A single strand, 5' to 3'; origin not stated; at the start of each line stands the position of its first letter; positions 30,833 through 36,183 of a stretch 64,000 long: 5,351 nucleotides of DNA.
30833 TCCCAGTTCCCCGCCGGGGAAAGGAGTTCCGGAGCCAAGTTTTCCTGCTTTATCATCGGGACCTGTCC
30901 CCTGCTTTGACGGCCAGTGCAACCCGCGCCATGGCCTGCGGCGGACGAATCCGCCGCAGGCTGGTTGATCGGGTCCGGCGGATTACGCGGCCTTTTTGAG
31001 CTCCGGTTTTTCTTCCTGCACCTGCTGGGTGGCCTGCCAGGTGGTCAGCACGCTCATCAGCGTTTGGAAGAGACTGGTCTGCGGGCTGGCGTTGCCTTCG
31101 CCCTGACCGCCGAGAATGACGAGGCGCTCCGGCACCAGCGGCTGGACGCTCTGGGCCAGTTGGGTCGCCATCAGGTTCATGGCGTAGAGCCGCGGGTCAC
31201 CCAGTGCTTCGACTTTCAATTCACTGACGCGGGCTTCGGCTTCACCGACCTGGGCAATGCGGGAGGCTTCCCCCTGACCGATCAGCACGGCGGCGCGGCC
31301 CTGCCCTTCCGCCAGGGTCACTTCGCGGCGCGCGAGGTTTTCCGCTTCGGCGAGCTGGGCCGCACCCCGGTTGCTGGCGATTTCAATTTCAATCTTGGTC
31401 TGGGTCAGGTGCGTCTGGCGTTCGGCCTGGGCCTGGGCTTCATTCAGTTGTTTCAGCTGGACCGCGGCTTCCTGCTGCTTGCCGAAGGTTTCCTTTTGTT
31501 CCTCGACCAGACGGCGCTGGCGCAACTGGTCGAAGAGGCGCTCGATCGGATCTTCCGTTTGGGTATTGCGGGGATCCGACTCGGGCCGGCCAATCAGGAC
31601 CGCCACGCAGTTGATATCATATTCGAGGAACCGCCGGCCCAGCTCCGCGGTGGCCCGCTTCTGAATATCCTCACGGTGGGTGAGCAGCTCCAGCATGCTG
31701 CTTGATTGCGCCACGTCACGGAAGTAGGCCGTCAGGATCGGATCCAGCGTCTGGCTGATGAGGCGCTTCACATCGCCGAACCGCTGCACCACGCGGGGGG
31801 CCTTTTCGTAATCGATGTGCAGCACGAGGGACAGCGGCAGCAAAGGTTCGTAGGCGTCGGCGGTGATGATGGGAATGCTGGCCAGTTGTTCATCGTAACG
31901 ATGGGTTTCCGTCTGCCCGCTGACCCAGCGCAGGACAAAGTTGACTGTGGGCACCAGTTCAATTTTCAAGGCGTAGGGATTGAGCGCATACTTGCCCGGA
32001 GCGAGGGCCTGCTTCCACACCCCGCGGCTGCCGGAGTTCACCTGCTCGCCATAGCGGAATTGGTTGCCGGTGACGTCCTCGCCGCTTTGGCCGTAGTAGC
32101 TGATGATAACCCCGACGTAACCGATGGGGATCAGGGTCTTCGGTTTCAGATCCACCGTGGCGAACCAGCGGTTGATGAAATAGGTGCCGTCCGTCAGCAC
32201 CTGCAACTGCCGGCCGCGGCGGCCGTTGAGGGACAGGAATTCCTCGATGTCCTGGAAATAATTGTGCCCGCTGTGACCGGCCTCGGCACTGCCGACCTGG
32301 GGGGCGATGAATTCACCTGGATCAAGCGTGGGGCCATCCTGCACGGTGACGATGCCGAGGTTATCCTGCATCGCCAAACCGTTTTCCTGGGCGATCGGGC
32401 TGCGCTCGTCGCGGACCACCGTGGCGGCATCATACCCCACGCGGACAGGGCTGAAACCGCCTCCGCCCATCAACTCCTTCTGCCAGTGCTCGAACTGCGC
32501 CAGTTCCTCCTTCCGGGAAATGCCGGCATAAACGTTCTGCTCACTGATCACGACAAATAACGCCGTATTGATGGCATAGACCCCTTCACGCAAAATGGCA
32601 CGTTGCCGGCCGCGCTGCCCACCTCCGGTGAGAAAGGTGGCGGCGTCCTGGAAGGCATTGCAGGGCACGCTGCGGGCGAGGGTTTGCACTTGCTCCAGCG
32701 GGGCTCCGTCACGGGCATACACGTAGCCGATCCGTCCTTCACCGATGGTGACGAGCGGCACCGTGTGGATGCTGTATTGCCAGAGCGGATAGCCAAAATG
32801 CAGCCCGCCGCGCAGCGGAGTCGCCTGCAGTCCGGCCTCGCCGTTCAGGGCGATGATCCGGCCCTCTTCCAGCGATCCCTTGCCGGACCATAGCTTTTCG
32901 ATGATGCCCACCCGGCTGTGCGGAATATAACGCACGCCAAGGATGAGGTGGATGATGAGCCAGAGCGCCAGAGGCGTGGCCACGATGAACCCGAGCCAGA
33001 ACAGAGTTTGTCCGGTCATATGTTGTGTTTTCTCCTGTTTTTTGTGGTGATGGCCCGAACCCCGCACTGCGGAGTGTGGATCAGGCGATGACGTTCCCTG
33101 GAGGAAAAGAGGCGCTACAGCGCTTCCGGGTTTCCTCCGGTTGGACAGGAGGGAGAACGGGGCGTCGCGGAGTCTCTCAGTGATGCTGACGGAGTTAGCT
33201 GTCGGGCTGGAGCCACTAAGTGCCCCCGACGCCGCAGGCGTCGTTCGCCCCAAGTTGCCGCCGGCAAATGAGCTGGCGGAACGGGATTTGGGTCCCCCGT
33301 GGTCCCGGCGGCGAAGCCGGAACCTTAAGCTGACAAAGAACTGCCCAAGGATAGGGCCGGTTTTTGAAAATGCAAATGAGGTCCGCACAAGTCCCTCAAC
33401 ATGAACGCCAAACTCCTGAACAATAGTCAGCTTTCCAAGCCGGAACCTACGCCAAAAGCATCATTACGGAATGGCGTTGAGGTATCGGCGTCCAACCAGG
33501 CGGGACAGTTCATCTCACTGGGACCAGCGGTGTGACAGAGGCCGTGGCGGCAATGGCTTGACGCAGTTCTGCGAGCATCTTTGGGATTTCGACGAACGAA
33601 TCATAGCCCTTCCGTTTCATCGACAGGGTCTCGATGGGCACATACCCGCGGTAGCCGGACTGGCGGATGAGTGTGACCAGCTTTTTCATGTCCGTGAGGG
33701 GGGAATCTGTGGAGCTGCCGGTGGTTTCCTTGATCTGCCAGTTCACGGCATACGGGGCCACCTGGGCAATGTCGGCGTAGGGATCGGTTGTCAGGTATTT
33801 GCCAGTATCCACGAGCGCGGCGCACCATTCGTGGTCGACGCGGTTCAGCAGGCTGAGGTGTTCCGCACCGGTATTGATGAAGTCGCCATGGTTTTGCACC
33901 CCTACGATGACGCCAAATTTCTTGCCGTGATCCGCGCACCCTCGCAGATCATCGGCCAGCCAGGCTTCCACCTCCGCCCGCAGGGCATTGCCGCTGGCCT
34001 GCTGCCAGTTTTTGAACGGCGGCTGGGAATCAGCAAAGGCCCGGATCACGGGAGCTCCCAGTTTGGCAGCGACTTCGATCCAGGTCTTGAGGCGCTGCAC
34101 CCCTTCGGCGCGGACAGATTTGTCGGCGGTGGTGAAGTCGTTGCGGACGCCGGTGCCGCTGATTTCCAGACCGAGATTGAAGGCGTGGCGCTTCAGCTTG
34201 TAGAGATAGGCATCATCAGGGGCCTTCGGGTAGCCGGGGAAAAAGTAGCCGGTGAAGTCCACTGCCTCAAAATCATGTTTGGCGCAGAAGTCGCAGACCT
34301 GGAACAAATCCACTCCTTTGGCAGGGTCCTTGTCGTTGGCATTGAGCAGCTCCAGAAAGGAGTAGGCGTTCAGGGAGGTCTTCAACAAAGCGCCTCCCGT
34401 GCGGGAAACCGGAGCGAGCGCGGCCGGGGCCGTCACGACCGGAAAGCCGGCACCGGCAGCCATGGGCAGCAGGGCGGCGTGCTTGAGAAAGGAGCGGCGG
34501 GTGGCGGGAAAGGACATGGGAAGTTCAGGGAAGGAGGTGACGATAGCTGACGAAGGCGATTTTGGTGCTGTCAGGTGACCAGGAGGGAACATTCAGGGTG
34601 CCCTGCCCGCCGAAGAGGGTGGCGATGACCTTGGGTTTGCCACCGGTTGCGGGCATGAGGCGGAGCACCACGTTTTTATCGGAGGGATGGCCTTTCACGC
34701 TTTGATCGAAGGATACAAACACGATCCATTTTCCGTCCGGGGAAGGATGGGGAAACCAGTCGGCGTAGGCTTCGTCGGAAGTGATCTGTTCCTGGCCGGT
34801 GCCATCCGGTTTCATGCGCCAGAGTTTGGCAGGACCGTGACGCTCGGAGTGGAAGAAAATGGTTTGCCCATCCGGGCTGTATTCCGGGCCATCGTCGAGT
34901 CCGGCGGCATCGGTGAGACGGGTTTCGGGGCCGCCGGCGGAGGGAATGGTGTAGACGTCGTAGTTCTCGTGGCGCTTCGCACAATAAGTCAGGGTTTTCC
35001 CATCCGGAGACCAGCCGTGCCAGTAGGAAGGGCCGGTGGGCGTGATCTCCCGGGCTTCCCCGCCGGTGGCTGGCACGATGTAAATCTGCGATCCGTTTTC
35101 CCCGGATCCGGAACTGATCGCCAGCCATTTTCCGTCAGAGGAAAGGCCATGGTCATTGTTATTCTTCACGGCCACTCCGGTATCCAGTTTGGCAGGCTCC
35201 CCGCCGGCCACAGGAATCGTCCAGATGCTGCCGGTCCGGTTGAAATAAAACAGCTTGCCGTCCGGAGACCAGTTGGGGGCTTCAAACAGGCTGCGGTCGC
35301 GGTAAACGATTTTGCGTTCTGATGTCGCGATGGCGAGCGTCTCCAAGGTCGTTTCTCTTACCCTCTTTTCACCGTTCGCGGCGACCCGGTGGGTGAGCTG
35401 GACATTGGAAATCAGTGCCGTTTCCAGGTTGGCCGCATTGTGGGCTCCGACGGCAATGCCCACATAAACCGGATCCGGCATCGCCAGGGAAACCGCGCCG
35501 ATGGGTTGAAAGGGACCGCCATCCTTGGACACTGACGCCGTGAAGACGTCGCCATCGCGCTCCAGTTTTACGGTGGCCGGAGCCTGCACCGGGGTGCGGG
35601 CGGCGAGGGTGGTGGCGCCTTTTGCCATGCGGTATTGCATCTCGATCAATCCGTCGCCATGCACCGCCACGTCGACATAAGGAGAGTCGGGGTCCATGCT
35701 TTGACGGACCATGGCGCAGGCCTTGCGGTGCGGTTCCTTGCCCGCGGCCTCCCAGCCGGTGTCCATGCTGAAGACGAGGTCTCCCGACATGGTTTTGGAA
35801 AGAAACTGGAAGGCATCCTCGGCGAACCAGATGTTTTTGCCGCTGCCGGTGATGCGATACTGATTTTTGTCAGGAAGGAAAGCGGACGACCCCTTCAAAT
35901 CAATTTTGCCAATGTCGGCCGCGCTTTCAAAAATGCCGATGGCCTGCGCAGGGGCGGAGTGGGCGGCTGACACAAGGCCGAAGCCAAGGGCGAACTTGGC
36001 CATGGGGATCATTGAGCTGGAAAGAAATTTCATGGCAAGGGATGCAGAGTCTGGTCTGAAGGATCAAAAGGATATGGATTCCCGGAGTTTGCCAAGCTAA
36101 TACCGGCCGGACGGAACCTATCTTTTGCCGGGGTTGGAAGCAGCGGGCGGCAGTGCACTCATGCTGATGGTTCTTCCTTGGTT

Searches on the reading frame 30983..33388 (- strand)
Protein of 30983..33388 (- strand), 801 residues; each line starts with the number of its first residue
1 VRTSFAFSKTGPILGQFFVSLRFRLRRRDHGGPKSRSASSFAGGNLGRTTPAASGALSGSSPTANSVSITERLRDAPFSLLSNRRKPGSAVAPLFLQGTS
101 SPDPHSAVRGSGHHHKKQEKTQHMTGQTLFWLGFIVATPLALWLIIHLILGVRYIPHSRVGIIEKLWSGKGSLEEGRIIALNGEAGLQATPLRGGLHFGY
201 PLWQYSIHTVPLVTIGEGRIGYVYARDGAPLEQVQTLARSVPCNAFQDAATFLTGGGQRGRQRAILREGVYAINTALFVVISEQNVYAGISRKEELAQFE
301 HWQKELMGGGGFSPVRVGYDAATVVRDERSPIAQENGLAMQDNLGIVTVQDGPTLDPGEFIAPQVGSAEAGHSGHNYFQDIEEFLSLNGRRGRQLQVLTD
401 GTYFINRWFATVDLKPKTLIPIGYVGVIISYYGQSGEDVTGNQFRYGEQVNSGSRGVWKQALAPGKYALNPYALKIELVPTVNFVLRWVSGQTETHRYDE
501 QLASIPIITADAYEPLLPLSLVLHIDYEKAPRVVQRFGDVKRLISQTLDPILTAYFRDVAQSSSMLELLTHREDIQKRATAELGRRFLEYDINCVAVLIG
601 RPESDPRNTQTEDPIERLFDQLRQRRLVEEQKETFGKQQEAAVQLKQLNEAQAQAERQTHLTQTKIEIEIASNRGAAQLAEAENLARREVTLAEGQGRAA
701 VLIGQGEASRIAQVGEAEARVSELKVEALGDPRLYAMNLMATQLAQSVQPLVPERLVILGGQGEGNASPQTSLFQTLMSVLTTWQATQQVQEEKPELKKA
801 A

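Call 6: search_protein_families(library=pfam, proteins=[window:30983-33388:-], max_evalue=0.01)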
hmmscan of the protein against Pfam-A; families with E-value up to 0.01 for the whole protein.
window:30983-33388:- (801 aa): 1 family
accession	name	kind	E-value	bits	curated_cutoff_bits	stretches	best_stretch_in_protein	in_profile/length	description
PF01145.31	Band_7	-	1.9e-13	51.3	23.6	1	420-631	3-166/176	SPFH domain / Band 7 family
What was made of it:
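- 30983..32989 (-): F: SPFH/Band 7 membrane protein gene (668 aa from the probable start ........). It is the upstream neighbour of the stub. Pfam Band_7 1.9e-13 (call 6).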

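Call 27: find_homologous_proteins(query=window:30983-32989:-, max_evalue=1e-50)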
Query window:30983-32989:- (668 aa): 6479 proteins with E <= 1e-50 among 8000 candidates; the best 120 are listed.
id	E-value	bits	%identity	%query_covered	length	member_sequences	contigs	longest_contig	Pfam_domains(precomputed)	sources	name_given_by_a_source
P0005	0.0e+0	1469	99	100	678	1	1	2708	PF01145.32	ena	-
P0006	0.0e+0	1401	94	100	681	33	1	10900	PF01145.32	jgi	jgi:uncharacterized membrane protein YqiK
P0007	0.0e+0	1380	93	100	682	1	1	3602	PF01145.32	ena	-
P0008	0.0e+0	1231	84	99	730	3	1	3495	PF01145.32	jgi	jgi:uncharacterized membrane protein YqiK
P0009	0.0e+0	1230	84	99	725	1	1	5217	PF01145.32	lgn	-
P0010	0.0e+0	1122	76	99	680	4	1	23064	PF01145.32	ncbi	-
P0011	0.0e+0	1107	74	100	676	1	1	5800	PF01145.32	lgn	-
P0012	0.0e+0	1096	74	100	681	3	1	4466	PF01145.32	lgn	-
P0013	0.0e+0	1088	74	100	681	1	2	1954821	PF01145.32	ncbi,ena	-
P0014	0.0e+0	1085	74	98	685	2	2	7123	PF01145.32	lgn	-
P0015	0.0e+0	1065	75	96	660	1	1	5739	PF01145.32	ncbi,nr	ncbi:MAG TPA: SPFH domain-containing protein, partial [Verrucomicrobiales bacterium]|nr:SPFH domain-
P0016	0.0e+0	1044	71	100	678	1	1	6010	PF01145.32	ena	-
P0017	0.0e+0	1040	73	96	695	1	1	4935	PF01145.32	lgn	-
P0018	0.0e+0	1039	73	97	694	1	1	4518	PF01145.32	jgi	jgi:uncharacterized membrane protein YqiK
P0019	0.0e+0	1024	71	99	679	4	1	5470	PF01145.32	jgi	jgi:uncharacterized membrane protein YqiK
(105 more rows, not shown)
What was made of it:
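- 30983..32989 (-): Thousands of homologues, named YqiK/SPFH by their sources (call 27).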

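Call 28: find_encoding_contigs(protein=P0006, flank=8000, max_places=8)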
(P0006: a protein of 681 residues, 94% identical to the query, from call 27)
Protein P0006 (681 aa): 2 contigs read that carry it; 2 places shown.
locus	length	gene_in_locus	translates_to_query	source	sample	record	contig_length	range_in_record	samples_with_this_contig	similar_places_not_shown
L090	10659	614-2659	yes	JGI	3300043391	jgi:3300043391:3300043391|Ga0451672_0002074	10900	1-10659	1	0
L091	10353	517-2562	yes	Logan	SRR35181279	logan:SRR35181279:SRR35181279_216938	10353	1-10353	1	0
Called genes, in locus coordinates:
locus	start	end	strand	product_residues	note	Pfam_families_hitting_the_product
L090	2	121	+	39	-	?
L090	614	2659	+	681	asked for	PF01145:Band_7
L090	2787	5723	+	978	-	PF01979:Amidohydro_1, PF07969:Amidohydro_3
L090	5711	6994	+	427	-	PF01979:Amidohydro_1 (weak)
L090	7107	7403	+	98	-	-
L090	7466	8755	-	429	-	PF00278:Orn_DAP_Arg_deC, PF02784:Orn_Arg_deC_N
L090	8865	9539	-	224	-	-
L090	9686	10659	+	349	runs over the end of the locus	PF01408:GFO_IDH_MocA, PF02894:GFO_IDH_MocA_C, PF22725:GFO_IDH_MocA_C3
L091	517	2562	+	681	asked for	PF01145:Band_7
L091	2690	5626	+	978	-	PF01979:Amidohydro_1, PF07969:Amidohydro_3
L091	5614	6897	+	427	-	PF01979:Amidohydro_1 (weak)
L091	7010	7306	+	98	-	-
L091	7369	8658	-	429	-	PF00278:Orn_DAP_Arg_deC, PF02784:Orn_Arg_deC_N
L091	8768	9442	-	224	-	-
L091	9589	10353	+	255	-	?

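Call 29: find_encoding_contigs(protein=P0007, flank=8000, max_places=6)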
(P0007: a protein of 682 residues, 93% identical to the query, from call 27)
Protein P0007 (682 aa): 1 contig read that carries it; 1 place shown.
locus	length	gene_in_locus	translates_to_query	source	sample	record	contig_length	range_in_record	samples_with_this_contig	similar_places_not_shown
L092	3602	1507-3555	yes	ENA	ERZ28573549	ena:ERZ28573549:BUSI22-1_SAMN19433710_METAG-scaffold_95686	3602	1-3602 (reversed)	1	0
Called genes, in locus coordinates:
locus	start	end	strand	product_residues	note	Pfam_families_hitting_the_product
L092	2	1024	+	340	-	?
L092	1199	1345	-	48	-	-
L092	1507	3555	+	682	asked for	PF01145:Band_7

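Call 30: find_encoding_contigs(protein=P0005, flank=8000, max_places=6)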
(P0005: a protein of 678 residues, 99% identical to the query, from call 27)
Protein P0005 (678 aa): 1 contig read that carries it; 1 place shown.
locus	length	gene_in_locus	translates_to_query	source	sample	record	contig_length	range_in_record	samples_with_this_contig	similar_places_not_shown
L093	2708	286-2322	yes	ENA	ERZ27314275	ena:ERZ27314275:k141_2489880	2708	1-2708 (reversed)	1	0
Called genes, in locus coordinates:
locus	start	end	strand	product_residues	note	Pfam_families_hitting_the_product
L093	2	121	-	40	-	?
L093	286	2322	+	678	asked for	PF01145:Band_7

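Call 33: search_protein_families(library=pfam, proteins=[L090:8865-9539:-], max_evalue=10)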
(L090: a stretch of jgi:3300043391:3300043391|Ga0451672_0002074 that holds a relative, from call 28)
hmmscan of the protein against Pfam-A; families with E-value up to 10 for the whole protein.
L090:8865-9539:- (224 aa): 1 family
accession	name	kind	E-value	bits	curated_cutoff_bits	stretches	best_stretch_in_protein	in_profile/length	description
PF03840.19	SecG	-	2.2e-16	60.1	29.2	1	9-76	2-70/70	Preprotein translocase SecG subunit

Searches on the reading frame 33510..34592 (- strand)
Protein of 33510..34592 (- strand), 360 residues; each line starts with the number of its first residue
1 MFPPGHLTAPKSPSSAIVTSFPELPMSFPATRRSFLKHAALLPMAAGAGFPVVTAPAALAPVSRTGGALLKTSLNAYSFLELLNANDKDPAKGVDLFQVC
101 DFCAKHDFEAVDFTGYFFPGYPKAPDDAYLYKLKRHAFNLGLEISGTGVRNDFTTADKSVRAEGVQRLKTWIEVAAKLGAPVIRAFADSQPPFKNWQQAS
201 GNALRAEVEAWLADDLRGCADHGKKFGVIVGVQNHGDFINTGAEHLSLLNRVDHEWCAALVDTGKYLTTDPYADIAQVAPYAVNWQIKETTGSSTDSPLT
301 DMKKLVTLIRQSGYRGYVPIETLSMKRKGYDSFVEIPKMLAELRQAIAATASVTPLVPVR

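Call 6: search_protein_families(library=pfam, proteins=[window:33510-34592:-], max_evalue=0.01)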
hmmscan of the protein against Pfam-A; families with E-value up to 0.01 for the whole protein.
window:33510-34592:- (360 aa): 1 family
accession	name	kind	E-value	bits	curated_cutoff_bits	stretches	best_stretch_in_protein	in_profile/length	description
PF01261.30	AP_endonuc_2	-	1.1e-23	84.6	31.1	1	101-326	2-233/249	Xylose isomerase-like TIM barrel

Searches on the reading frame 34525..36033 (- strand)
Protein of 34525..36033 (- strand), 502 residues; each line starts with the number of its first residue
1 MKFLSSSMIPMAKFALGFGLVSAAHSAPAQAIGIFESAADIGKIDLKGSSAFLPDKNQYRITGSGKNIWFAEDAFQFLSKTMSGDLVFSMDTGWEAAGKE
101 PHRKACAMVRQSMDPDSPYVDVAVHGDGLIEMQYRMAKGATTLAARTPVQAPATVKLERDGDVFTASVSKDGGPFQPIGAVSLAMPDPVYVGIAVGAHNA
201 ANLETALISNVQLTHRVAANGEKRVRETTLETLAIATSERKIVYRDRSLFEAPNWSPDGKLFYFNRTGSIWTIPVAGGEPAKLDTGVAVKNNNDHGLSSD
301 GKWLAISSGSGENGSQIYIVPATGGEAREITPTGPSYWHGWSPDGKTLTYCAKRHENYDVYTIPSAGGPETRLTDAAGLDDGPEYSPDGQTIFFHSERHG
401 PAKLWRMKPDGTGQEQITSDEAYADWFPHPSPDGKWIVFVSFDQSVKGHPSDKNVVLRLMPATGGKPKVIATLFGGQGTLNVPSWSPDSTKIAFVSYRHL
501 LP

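Call 92: search_protein_families(library=pfam, proteins=[window:34525-36033:-], max_evalue=0.001)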
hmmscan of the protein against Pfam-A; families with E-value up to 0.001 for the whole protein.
window:34525-36033:- (502 aa): 2 families
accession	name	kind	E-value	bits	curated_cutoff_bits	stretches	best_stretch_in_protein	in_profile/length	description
PF07676.18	PD40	-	4.6e-33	112.9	20.9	2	330-361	5-37/38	WD40-like Beta Propeller Repeat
PF00930.27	DPPIV_N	-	1.5e-09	37.5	22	0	317-376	25-81/354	Dipeptidyl peptidase IV (DPP IV) N-terminal region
